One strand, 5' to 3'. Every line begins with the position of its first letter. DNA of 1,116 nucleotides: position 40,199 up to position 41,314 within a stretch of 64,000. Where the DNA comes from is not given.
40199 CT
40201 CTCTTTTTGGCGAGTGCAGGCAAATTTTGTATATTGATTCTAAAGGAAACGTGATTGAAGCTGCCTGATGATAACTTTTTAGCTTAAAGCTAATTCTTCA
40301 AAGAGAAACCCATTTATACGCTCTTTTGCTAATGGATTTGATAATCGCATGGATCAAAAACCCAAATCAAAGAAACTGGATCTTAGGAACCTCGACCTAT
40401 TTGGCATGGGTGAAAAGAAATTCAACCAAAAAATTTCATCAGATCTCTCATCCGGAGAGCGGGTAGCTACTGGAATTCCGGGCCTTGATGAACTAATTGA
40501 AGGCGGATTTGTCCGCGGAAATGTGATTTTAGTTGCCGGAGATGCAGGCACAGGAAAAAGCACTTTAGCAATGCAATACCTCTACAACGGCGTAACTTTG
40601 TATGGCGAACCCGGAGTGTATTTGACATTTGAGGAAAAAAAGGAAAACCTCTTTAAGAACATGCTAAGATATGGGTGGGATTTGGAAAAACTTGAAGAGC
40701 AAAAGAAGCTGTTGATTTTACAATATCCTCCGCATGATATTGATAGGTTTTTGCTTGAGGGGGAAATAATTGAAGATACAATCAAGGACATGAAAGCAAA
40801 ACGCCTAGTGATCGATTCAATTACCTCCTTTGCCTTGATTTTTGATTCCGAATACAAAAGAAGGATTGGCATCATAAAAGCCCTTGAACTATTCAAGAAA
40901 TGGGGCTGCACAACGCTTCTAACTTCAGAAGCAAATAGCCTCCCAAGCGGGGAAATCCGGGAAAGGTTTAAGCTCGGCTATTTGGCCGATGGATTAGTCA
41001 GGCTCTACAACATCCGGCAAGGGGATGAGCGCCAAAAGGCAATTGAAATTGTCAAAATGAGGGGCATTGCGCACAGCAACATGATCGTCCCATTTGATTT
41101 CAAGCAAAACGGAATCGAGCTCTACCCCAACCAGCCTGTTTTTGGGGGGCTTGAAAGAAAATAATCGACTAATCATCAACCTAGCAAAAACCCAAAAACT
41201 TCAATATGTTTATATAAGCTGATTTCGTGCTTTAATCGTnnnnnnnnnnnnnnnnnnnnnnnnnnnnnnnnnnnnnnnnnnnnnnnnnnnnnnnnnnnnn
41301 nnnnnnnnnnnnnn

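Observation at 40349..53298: Hybrid pilus/archaellum-like assembly locus: KaiC(ArlH)-like ATPase, prepilin paralogues, PilB/ArlI ATPase, split platform protein, and a DUF361-type major pilin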

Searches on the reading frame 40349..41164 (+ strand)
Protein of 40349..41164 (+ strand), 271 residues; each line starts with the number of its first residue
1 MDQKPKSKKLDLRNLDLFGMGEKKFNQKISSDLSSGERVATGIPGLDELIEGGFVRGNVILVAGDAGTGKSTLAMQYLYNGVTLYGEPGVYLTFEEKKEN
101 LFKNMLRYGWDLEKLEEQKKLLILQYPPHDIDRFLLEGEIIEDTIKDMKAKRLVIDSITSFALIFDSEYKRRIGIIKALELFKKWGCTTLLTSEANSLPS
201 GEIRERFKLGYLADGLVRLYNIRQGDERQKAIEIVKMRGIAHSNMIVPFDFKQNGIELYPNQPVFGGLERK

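Call 3: search_protein_families(library=pfam, max_evalue=0.01, proteins=[window:40349-41164:+])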
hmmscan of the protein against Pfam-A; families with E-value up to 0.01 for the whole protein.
window:40349-41164:+ (271 aa): 8 families
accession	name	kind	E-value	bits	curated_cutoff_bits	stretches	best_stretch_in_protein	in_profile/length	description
PF06745.19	ATPase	-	8e-59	199.2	26.6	1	39-261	1-229/231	KaiC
PF13481.12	AAA_25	-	1.3e-11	45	27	1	39-192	15-187/195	AAA domain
PF03796.21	DnaB_C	-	1.9e-05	24.6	27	1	39-108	2-70/255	DnaB-like helicase C terminal domain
PF25199.1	nSTAND_NTPase5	-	0.0013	19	34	1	56-105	40-87/145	Novel STAND NTPase 5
PF13479.12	AAA_24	-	0.0027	18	27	1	57-166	2-81/195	AAA domain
PF13191.12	AAA_16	-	0.003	18.5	32.6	1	56-78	23-45/167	AAA ATPase domain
PF05625.17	PAXNEB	-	0.0052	16.3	28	0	39-101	19-81/366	PAXNEB protein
PF09848.15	SLFN-g3_helicase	-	0.0076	16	24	1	58-81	2-25/354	Schlafen group 3, DNA/RNA helicase domain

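Call 8: search_protein_families(library=ncbifam, max_evalue=0.01, proteins=[window:40349-41164:+])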
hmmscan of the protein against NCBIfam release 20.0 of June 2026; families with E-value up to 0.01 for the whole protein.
window:40349-41164:+ (271 aa): 19 families
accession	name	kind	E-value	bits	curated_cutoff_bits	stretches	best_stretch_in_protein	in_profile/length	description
NF006799.0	PRK09302.1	equivalog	6.5e-50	170.1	408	1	36-260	10-240/515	circadian clock protein KaiC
TIGR03880.1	KaiC_arch_3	hypoth_equivalog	9e-50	169.3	249.45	1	42-265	1-224/224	KaiC domain-containing protein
TIGR02655.1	circ_KaiC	equivalog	4.1e-40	137.8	546.25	1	38-260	2-230/484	circadian clock protein KaiC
TIGR03877.1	thermo_KaiC_1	hypoth_equivalog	2.6e-36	125.3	307.25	1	37-262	2-236/238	KaiC domain-containing protein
TIGR03881.1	KaiC_arch_4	hypoth_equivalog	2.8e-28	99.2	247.8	1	37-252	1-221/231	KaiC domain-containing protein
NF052589.1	ArlH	equivalog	1e-13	51.6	215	1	46-252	9-216/229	archaellum protein ArlH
NF004723.0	PRK06067.1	subfamily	6.5e-13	48.8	194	1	39-253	16-229/243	flagellar accessory protein FlaH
TIGR00416.1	sms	equivalog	1.8e-08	33.6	403.05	1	32-160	69-181/454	DNA repair protein RadA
TIGR03878.1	thermo_KaiC_2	hypoth_equivalog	3.9e-07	29.6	232.2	1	52-197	31-177/259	KaiC domain-containing protein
NF006861.0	PRK09361.1-1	equivalog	1.1e-05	25.1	278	1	37-161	3-125/235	DNA repair and recombination protein RadB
NF006320.0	PRK08533.1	equivalog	1.6e-05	24.6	215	1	46-238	13-202/230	flagellar accessory protein FlaH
TIGR00665.1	DnaB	equivalog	1.7e-05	23.8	385.25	1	31-107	170-245/435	replicative DNA helicase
NF005852.0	PRK07773.1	equivalog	3.7e-05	22.2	780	1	28-106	189-266/886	replicative DNA helicase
TIGR03600.1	phage_DnaB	exception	6.4e-05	22.1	498.65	1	37-102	175-239/421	phage replicative helicase, DnaB family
NF003301.0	PRK04301.1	equivalog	9.6e-05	21.7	259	1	27-170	71-215/316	DNA repair and recombination protein RadA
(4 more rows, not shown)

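Call 9: search_solved_structures(query=window:40349-41164:+, max_evalue=0.001)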
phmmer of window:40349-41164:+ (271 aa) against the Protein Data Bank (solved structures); distinct sequences matched with E-value up to 0.001: 47.
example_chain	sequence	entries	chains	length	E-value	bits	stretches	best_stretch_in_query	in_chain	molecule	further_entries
8zn5_B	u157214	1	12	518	1.2e-72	247.7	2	37-260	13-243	KaiC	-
8zn6_F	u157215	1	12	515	1.2e-64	221.5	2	36-260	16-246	KaiC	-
7dy1_A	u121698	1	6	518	5e-63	216.2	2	36-260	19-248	Circadian clock protein kinase KaiC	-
4o0m_A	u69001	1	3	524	5.3e-63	216.1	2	36-260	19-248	Circadian clock protein kinase KaiC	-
5jwq_A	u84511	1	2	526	9.2e-63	215.3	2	36-260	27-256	Circadian clock protein kinase KaiC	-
8jon_A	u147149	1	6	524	4.1e-62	213.2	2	27-260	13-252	Circadian clock oscillator protein KaiC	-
3k0e_A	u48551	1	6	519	1.2e-60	208.4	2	37-260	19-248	Circadian clock protein kinase KaiC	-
7dyk_A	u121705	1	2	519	1.2e-60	208.4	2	37-260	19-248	Circadian clock protein kinase KaiC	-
7dye_A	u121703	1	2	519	1.5e-60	208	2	37-260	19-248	Circadian clock protein kinase KaiC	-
3k0f_A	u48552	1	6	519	1.6e-60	208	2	37-260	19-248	Circadian clock protein kinase KaiC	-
3jzm_A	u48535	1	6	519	1.6e-60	208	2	37-260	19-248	Circadian clock protein kinase kaiC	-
3k0a_A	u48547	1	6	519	1.6e-60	208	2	37-260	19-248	Circadian clock protein kinase KaiC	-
1u9i_A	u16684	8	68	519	1.6e-60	208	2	37-260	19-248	KaiC | Circadian clock protein kinase kaiC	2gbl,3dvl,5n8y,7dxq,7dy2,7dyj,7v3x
3k0c_A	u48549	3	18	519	1.6e-60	208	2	37-260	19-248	Circadian clock protein kinase KaiC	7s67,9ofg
7dyi_A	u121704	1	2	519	1.6e-60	207.9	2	37-260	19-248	Circadian clock protein kinase KaiC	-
4yds_A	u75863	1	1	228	3e-06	30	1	40-252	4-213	Flagella-related protein H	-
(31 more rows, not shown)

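Call 11: find_encoding_contigs(protein=window:40349-41164:+, flank=10000, max_places=6)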
Protein window:40349-41164:+ (271 aa): 1 contig read that carries it; 1 place shown.
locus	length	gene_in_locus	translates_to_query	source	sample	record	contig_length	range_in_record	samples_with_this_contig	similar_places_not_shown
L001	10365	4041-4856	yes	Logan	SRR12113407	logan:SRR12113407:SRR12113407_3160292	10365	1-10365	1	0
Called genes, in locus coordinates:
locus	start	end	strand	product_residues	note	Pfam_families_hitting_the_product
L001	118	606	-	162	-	-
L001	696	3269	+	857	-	-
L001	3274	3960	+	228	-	-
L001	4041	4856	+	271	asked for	PF13481:AAA_25, PF03796:DnaB_C (weak), PF06745:ATPase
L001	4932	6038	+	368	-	-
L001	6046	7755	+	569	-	PF01835:MG2 (faint)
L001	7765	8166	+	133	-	-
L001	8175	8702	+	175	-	-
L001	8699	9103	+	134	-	-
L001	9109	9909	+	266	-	-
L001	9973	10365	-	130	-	?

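Call 39: search_protein_families(library=ncbifam, alignment_id=A2, max_evalue=0.001)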
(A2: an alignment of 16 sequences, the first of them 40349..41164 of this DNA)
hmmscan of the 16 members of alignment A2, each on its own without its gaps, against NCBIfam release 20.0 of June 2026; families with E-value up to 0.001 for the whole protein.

A. member 1, window:40349-41164:+ (271 aa): 18 families
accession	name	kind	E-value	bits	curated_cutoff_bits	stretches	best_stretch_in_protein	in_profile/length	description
NF006799.0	PRK09302.1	equivalog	6.5e-50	170.1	408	1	36-260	10-240/515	circadian clock protein KaiC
TIGR03880.1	KaiC_arch_3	hypoth_equivalog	9e-50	169.3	249.45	1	42-265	1-224/224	KaiC domain-containing protein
TIGR02655.1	circ_KaiC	equivalog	4.1e-40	137.8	546.25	1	38-260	2-230/484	circadian clock protein KaiC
TIGR03877.1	thermo_KaiC_1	hypoth_equivalog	2.6e-36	125.3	307.25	1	37-262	2-236/238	KaiC domain-containing protein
TIGR03881.1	KaiC_arch_4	hypoth_equivalog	2.8e-28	99.2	247.8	1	37-252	1-221/231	KaiC domain-containing protein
NF052589.1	ArlH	equivalog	1e-13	51.6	215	1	46-252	9-216/229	archaellum protein ArlH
NF004723.0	PRK06067.1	subfamily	6.5e-13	48.8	194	1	39-253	16-229/243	flagellar accessory protein FlaH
TIGR00416.1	sms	equivalog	1.8e-08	33.6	403.05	1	32-160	69-181/454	DNA repair protein RadA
TIGR03878.1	thermo_KaiC_2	hypoth_equivalog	3.9e-07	29.6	232.2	1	52-197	31-177/259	KaiC domain-containing protein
NF006861.0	PRK09361.1-1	equivalog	1.1e-05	25.1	278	1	37-161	3-125/235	DNA repair and recombination protein RadB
NF006320.0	PRK08533.1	equivalog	1.6e-05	24.6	215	1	46-238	13-202/230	flagellar accessory protein FlaH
TIGR00665.1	DnaB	equivalog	1.7e-05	23.8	385.25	1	31-107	170-245/435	replicative DNA helicase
NF005852.0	PRK07773.1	equivalog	3.7e-05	22.2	780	1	28-106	189-266/886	replicative DNA helicase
TIGR03600.1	phage_DnaB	exception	6.4e-05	22.1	498.65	1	37-102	175-239/421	phage replicative helicase, DnaB family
NF003301.0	PRK04301.1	equivalog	9.6e-05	21.7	259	0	27-170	71-215/316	DNA repair and recombination protein RadA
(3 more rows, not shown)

B. families by the number of members that match (of 16 scanned): 27 families (the first 25 are shown)
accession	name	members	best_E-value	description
NF006799.0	PRK09302.1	16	5.1e-51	circadian clock protein KaiC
TIGR03880.1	KaiC_arch_3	16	1.7e-50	KaiC domain-containing protein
TIGR03877.1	thermo_KaiC_1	16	1.2e-45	KaiC domain-containing protein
TIGR02655.1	circ_KaiC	16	1.2e-41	circadian clock protein KaiC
TIGR03881.1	KaiC_arch_4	16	4.8e-34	KaiC domain-containing protein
NF052589.1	ArlH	16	1.7e-16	archaellum protein ArlH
NF004723.0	PRK06067.1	16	1.9e-16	flagellar accessory protein FlaH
TIGR00416.1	sms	16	8.2e-13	DNA repair protein RadA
TIGR03878.1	thermo_KaiC_2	15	2.7e-12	KaiC domain-containing protein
NF003301.0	PRK04301.1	13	2.8e-07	DNA repair and recombination protein RadA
TIGR00665.1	DnaB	10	3.5e-07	replicative DNA helicase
NF006320.0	PRK08533.1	9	1.9e-09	flagellar accessory protein FlaH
TIGR02237.1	recomb_radB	9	1.1e-06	DNA repair and recombination protein RadB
TIGR02236.1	recomb_radA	9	2.2e-06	DNA repair and recombination protein RadA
NF004629.0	PRK05973.1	8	1.5e-06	DNA helicase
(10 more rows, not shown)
